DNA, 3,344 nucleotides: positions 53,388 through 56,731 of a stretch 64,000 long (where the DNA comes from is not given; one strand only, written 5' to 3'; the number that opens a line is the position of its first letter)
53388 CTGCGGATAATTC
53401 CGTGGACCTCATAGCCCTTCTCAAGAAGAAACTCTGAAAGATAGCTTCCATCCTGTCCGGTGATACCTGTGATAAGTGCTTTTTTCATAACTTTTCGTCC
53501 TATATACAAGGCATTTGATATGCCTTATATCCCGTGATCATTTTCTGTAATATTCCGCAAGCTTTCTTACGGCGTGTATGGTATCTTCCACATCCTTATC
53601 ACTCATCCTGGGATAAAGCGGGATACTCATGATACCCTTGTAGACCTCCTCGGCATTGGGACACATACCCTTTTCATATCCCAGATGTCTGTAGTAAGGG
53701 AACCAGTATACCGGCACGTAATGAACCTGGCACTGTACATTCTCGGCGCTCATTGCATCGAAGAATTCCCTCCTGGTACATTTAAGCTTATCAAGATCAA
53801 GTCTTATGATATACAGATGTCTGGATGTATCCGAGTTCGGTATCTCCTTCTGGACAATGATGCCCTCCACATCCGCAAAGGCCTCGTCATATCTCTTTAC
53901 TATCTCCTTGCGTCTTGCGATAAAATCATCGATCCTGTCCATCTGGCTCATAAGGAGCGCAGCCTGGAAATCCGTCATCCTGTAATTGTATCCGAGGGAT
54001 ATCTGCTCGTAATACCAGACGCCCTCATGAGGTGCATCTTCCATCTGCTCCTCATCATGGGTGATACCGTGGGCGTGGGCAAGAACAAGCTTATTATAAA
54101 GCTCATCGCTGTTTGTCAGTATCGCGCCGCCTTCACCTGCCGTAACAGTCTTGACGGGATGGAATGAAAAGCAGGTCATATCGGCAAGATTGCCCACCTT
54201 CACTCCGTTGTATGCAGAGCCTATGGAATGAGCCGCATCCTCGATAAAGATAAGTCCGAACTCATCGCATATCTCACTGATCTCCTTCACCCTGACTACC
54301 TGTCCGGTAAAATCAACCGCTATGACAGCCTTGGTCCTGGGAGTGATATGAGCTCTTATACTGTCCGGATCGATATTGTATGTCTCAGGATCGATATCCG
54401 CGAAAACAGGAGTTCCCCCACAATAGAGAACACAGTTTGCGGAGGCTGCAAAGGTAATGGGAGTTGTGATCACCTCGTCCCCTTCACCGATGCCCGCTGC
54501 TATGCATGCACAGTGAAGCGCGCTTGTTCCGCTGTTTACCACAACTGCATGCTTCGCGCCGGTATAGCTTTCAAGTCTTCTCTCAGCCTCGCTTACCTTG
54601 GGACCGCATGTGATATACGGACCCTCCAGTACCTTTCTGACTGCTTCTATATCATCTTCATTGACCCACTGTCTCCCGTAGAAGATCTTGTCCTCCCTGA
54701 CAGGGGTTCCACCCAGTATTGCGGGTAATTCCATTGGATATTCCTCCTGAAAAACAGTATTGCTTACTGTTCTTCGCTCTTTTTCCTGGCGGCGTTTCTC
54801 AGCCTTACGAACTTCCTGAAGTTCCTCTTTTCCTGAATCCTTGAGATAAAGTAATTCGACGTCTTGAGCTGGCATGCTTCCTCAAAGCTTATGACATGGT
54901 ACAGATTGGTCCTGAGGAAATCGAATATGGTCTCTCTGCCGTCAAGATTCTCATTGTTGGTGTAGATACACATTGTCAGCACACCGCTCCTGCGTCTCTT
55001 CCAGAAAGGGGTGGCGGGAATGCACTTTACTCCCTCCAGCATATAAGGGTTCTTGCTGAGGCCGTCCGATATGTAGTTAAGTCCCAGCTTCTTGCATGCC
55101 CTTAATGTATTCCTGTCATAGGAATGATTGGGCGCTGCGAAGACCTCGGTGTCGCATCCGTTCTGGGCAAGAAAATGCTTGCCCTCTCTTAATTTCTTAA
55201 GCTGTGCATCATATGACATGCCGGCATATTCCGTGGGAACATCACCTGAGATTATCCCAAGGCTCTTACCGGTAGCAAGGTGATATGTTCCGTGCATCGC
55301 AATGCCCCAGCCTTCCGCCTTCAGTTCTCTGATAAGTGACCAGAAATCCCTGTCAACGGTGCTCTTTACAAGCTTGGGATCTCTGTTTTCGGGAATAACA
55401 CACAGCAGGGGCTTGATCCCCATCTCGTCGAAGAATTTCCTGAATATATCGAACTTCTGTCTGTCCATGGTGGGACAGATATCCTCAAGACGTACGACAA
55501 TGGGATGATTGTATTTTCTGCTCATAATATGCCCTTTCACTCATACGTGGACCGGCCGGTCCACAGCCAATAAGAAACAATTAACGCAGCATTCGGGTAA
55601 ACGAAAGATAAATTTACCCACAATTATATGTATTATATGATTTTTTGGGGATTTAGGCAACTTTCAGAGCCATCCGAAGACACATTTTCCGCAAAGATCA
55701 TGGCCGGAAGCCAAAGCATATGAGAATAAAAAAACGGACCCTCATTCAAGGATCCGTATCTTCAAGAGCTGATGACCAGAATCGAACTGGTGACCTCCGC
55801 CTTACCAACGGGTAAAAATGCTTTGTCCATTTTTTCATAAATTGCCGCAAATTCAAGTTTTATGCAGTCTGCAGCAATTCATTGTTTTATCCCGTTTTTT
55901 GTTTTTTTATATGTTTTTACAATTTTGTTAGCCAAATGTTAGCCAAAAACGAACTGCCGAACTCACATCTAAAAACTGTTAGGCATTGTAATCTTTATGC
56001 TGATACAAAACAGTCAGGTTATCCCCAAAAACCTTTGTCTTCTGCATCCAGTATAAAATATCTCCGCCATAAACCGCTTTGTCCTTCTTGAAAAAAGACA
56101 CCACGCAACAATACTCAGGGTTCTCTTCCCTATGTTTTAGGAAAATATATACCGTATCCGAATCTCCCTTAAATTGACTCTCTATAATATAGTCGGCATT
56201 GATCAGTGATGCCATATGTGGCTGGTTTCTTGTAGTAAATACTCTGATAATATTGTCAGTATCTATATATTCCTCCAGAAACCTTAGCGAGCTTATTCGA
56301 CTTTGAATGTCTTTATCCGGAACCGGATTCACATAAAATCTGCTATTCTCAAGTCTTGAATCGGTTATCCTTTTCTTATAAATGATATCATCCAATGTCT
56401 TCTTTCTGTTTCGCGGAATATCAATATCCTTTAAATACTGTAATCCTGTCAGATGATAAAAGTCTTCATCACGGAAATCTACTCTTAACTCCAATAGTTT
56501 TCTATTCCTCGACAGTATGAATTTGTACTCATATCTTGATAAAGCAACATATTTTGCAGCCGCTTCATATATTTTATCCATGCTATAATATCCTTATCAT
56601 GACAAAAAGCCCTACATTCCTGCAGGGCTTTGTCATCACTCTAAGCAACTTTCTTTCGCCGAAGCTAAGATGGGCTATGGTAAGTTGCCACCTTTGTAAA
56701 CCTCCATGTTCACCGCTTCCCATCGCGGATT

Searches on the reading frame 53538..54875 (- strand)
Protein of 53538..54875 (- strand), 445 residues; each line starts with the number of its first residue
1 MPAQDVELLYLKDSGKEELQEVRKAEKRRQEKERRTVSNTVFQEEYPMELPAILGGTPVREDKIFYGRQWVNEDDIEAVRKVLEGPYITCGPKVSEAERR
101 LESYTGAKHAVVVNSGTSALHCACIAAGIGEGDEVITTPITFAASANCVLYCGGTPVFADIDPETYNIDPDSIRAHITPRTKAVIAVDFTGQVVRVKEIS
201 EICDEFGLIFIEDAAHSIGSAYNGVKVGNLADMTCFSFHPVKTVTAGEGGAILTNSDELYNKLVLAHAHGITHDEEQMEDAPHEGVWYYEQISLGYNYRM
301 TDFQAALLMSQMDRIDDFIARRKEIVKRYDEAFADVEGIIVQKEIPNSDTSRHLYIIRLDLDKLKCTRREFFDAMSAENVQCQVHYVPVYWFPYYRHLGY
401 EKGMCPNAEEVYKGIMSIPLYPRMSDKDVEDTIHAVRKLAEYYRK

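Call 31: search_protein_families(library=ncbifam, proteins=[window:53538-54875:-], max_evalue=1e-10)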
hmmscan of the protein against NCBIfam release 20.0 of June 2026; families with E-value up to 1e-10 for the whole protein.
window:53538-54875:- (445 aa): 7 families
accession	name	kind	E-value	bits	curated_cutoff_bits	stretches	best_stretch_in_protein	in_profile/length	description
TIGR03588.1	PseC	equivalog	1.9e-140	468.1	423.5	1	64-438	2-378/380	UDP-4-amino-4,6-dideoxy-N-acetyl-beta-L-altrosamine transaminase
NF008658.2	PRK11658.1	equivalog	3.8e-82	275.9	631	1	66-441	7-378/379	UDP-4-amino-4-deoxy-L-arabinose aminotransferase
TIGR04181.1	NHT_00031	hypoth_equivalog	6.2e-75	252.3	420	1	73-419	10-357/359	LegC family aminotransferase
NF008687.0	PRK11706.1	equivalog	1.8e-70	237.6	375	1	65-439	3-373/375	dTDP-4-amino-4,6-dideoxygalactose transaminase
TIGR04427.1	PLP_DesI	equivalog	3.7e-56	190.9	650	1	52-438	9-381/390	dTDP-4-dehydro-6-deoxyglucose aminotransferase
NF011936.0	PRK15407.1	equivalog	3.3e-55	187.6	423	2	60-261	33-242/440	lipopolysaccharide biosynthesis protein RfbH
TIGR02379.1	ECA_wecE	subfamily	3.6e-55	187.2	434.85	1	94-438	33-373/376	dTDP-4-amino-4,6-dideoxy-D-glucose transaminase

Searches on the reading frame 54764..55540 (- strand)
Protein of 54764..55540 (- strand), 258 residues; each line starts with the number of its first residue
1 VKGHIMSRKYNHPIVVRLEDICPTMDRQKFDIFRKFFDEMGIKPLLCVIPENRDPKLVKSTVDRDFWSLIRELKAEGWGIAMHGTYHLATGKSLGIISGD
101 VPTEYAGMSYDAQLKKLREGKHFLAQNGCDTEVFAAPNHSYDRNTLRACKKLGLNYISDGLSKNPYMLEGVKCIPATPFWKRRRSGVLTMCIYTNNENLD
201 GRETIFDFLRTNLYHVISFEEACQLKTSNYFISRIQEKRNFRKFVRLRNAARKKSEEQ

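Call 32: search_protein_families(library=pfam, proteins=[window:54764-55540:-], max_evalue=0.01)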
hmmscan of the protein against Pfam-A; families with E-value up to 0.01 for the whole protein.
window:54764-55540:- (258 aa): 2 families
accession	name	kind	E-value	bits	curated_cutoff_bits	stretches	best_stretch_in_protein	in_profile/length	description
PF10096.14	DUF2334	-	1.9e-35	122.7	26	1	14-196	2-190/203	Uncharacterized protein conserved in bacteria (DUF2334)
PF01522.26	Polysacc_deac_1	-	3e-06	27.6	23.1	1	39-156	30-123/124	Polysaccharide deacetylase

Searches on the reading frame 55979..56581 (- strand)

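Call 32: search_protein_families(library=pfam, proteins=[window:55979-56581:-], max_evalue=0.01)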
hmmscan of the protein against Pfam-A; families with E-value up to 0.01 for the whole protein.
window:55979-56581:- (200 aa): 1 family
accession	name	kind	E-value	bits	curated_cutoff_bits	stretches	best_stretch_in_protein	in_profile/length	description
PF18813.6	PBECR4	-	9.8e-20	72.1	27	1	3-168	1-154/188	phage-Barnase-EndoU-ColicinE5/D-RelE like nuclease4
